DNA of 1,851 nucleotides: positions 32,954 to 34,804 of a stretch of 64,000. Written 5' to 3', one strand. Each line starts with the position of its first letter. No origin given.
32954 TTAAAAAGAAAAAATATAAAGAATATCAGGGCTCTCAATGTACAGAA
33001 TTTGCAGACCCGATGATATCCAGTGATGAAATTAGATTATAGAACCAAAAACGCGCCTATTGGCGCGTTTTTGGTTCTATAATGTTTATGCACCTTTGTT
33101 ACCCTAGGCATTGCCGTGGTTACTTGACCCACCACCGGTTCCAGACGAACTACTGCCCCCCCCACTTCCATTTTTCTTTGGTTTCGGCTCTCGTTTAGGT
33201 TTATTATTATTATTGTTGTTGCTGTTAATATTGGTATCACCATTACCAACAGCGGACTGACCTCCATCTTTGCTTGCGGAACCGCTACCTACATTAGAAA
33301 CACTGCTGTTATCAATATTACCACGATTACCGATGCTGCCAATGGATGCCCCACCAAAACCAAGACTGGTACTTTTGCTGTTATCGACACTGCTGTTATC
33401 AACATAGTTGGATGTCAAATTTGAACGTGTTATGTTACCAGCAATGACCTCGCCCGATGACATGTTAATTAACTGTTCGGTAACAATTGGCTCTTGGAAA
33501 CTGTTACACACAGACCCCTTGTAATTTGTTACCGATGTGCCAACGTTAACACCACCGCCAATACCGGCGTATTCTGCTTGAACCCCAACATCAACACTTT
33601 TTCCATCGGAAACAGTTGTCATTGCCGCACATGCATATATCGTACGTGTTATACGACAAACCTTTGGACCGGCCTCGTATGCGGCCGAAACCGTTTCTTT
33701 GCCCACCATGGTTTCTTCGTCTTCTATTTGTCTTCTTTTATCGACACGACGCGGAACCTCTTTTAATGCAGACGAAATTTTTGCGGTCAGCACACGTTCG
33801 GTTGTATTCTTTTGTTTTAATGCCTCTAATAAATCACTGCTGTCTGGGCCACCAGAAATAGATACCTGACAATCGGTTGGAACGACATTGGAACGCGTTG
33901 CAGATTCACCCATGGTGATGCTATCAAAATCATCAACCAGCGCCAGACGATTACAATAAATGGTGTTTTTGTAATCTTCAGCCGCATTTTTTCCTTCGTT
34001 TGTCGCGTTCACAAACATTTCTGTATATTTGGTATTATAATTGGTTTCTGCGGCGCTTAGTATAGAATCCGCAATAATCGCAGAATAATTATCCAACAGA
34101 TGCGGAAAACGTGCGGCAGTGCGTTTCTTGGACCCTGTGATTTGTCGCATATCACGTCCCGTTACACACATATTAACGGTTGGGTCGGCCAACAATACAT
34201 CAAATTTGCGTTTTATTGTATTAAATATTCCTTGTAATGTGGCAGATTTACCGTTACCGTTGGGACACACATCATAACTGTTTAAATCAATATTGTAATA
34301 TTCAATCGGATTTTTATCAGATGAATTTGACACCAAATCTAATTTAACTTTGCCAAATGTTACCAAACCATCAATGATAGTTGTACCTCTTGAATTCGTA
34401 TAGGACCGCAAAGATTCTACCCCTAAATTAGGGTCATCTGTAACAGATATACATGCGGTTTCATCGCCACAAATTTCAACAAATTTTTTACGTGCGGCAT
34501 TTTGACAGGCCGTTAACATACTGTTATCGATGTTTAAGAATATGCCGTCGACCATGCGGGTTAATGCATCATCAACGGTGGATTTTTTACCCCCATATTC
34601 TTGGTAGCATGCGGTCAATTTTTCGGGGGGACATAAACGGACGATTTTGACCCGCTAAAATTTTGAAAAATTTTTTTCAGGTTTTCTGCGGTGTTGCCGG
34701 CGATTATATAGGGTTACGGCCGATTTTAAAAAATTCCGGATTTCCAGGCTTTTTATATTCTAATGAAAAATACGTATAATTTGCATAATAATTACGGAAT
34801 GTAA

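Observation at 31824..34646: Inverted 123-nt handle joins a 940-aa secreted-protein gene to a promoterless alternative C-terminal cassette: candidate recombinational switch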

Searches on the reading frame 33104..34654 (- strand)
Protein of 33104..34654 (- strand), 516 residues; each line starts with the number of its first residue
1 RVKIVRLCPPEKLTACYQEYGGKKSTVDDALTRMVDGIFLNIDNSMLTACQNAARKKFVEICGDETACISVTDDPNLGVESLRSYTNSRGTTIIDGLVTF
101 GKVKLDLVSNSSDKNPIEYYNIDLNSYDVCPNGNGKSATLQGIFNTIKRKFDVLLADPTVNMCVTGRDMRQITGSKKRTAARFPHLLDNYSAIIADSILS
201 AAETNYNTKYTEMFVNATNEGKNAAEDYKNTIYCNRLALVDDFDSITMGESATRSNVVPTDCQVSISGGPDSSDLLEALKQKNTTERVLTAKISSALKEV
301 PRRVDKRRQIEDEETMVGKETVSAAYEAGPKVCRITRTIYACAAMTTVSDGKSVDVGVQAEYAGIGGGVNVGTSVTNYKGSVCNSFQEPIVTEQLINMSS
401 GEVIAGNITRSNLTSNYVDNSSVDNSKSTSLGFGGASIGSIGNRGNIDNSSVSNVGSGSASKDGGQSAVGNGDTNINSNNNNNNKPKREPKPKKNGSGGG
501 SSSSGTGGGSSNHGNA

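Call 8: search_protein_families(library=pfam, proteins=[window:33104-34654:-], max_evalue=1)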
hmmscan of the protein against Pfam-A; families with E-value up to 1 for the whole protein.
window:33104-34654:- (516 aa): 0 families

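Call 13: find_encoding_contigs(protein=window:33104-34618:-, flank=10000, max_places=10)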
Protein window:33104-34618:- (504 aa): no gene with exactly this product is on record in the collection.

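Call 24: find_homologous_proteins(query=window:33104-34654:-, max_evalue=1e-10)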
Query window:33104-34654:- (516 aa): 3 proteins with E <= 1e-10 among 8000 candidates.
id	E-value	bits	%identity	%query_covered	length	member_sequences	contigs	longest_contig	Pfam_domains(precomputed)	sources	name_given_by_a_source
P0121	3.2e-294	994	97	94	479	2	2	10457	-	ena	-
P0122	3.1e-64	236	36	83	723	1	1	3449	-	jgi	jgi:hypothetical protein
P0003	8.5e-39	152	43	38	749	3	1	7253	-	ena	-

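Call 25: find_encoding_contigs(protein=P0121, flank=10000, max_places=6)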
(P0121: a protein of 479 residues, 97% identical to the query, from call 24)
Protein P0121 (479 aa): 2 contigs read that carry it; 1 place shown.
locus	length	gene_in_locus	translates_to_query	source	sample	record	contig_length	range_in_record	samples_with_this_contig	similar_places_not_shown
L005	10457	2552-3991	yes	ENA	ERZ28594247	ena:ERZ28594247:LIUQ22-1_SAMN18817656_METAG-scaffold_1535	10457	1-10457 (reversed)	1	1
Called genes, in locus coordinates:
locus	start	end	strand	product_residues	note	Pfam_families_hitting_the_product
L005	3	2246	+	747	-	?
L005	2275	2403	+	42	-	-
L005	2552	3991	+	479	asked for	-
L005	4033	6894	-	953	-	-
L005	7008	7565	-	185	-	PF01196:Ribosomal_L17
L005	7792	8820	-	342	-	PF01193:RNA_pol_L, PF01000:RNA_pol_A_bac, PF03118:RNA_pol_A_CTD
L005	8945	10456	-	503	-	?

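Call 26: find_encoding_contigs(protein=P0122, flank=10000, max_places=6)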
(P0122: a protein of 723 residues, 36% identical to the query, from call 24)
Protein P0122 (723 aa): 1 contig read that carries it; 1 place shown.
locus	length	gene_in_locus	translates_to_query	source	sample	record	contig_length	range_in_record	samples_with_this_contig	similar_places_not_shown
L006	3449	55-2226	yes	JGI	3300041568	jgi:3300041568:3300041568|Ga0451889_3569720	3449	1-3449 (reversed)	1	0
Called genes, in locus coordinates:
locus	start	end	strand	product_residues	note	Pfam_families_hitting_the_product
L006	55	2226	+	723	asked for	-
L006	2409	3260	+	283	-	PF00318:Ribosomal_S2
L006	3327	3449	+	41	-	?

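Call 83: list_cluster_members(proteins=[P0121, P0001, P0003, window:33104-34555:-])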
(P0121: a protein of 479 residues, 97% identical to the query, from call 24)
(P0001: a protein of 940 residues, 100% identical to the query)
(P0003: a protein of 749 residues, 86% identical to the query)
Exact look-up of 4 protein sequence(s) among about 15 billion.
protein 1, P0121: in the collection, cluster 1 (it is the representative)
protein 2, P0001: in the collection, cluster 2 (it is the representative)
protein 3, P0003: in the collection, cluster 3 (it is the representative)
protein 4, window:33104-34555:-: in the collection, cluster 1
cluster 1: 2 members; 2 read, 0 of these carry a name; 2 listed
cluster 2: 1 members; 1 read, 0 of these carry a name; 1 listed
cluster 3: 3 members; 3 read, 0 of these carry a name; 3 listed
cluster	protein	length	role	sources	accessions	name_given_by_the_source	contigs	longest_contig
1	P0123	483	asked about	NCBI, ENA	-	-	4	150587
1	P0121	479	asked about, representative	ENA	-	-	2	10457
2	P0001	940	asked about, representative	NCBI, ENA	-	-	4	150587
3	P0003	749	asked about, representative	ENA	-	-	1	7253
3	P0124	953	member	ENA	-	-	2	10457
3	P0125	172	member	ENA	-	-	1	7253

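Call 92: search_protein_representatives(protein=window:33380-34654:-)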
Query: 425 residues. Proteins with E-value up to 0.001 (for the whole library): 222; up to 1e-10: 138; up to 1e-30: 22. The best 150 are listed.
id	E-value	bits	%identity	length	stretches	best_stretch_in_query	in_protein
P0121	1.5e-251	850.5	99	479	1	34-425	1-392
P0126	2.8e-62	227.3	38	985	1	4-423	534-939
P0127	2.8e-61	224.1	42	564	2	4-246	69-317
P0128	1.6e-59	218.2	39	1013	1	4-422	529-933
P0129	1.8e-58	214.8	39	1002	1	4-425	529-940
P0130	3.9e-58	213.7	40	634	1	4-423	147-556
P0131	1.2e-53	199.0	37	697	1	4-425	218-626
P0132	7.6e-53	196.3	38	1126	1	4-425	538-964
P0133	1.1e-52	195.7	36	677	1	3-416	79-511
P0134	7.7e-52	193.0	42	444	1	34-422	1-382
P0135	8.1e-50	186.3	38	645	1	19-425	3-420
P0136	1.0e-44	169.6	35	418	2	46-289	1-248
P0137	6.9e-44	166.8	35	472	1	4-397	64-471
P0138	3.7e-40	154.5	42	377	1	7-235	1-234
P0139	1.8e-38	149.0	35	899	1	3-397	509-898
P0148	3.6e-29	118.4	31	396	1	32-392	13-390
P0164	1.5e-22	96.5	32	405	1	27-396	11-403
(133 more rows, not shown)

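Call 94: find_encoding_contigs(protein=P0148, flank=10000, max_places=6)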
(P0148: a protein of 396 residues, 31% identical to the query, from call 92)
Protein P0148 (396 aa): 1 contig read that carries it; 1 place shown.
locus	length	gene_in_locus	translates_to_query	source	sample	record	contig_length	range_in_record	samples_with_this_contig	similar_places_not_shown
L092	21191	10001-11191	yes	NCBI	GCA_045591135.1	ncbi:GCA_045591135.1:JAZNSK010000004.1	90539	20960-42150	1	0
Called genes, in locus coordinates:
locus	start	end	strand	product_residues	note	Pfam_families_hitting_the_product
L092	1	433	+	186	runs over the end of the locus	PF00333:Ribosomal_S5, PF03719:Ribosomal_S5_C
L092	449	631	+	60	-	PF00327:Ribosomal_L30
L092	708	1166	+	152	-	PF00828:Ribosomal_L27A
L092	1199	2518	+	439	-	PF00344:SecY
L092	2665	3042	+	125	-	PF00416:Ribosomal_S13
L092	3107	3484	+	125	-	PF00411:Ribosomal_S11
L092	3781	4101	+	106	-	-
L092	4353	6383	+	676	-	-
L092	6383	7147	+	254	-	-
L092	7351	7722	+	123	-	PF04480:DUF559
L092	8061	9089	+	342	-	PF01193:RNA_pol_L, PF01000:RNA_pol_A_bac, PF03118:RNA_pol_A_CTD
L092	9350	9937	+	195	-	PF01196:Ribosomal_L17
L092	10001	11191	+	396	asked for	-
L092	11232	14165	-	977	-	-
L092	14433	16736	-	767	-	-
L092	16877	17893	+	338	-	-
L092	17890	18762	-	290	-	PF11899:DUF3419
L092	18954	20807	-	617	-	-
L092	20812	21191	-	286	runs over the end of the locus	-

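Call 95: find_encoding_contigs(protein=P0164, flank=10000, max_places=6)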
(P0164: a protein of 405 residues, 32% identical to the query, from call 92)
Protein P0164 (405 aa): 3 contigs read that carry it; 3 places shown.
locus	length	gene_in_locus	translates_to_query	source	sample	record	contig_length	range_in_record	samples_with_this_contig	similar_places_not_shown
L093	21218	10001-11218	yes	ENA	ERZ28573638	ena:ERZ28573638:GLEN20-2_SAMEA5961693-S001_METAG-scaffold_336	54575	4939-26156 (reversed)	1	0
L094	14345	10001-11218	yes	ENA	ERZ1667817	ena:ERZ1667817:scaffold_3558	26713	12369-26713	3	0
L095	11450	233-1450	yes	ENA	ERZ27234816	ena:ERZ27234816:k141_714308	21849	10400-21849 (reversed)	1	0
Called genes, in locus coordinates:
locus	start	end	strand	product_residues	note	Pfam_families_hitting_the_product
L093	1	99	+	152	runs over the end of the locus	PF00828:Ribosomal_L27A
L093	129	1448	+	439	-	PF00344:SecY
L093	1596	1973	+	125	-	PF00416:Ribosomal_S13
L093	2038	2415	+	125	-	PF00411:Ribosomal_S11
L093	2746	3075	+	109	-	-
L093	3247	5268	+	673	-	-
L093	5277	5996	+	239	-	-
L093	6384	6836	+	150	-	-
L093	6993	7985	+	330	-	PF13310:Virulence_RhuM, PF02661:Fic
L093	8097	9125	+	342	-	PF01193:RNA_pol_L, PF01000:RNA_pol_A_bac, PF03118:RNA_pol_A_CTD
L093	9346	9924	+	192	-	PF01196:Ribosomal_L17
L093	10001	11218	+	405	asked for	-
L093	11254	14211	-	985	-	-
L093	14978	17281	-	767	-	-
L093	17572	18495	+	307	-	-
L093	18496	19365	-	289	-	PF11899:DUF3419 (weak)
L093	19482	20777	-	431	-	-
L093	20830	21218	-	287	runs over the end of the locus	-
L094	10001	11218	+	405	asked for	-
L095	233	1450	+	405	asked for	-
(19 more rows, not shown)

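Call 101: find_encoding_contigs(protein=P0134, flank=10000, max_places=6)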
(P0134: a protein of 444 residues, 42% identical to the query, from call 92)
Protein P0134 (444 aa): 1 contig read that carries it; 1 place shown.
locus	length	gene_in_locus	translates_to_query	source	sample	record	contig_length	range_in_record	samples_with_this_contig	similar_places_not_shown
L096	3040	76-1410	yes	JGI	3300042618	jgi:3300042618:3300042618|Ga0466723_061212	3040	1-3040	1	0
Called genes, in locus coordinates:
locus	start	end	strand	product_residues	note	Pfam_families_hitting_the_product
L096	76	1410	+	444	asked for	-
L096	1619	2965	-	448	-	-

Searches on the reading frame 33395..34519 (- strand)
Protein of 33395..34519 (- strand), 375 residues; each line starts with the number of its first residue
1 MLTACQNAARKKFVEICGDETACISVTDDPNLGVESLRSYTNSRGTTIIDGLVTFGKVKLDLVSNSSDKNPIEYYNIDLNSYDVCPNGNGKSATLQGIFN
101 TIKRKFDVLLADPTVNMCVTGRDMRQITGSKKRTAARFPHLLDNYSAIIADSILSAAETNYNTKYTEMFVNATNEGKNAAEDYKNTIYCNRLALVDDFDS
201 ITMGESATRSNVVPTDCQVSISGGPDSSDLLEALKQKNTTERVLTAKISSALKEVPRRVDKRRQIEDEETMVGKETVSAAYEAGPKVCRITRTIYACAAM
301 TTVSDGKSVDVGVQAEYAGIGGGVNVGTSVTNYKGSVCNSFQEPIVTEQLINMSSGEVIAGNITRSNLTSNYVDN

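Call 33: find_homologous_proteins(query=window:33395-34519:-, max_evalue=0.00001)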
Query seq(375 aa) (375 aa): 1 proteins with E <= 0.00001 among 3769 candidates.
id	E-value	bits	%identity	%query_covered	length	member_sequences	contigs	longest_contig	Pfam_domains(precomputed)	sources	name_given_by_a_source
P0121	1.5e-240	815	99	100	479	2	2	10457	-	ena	-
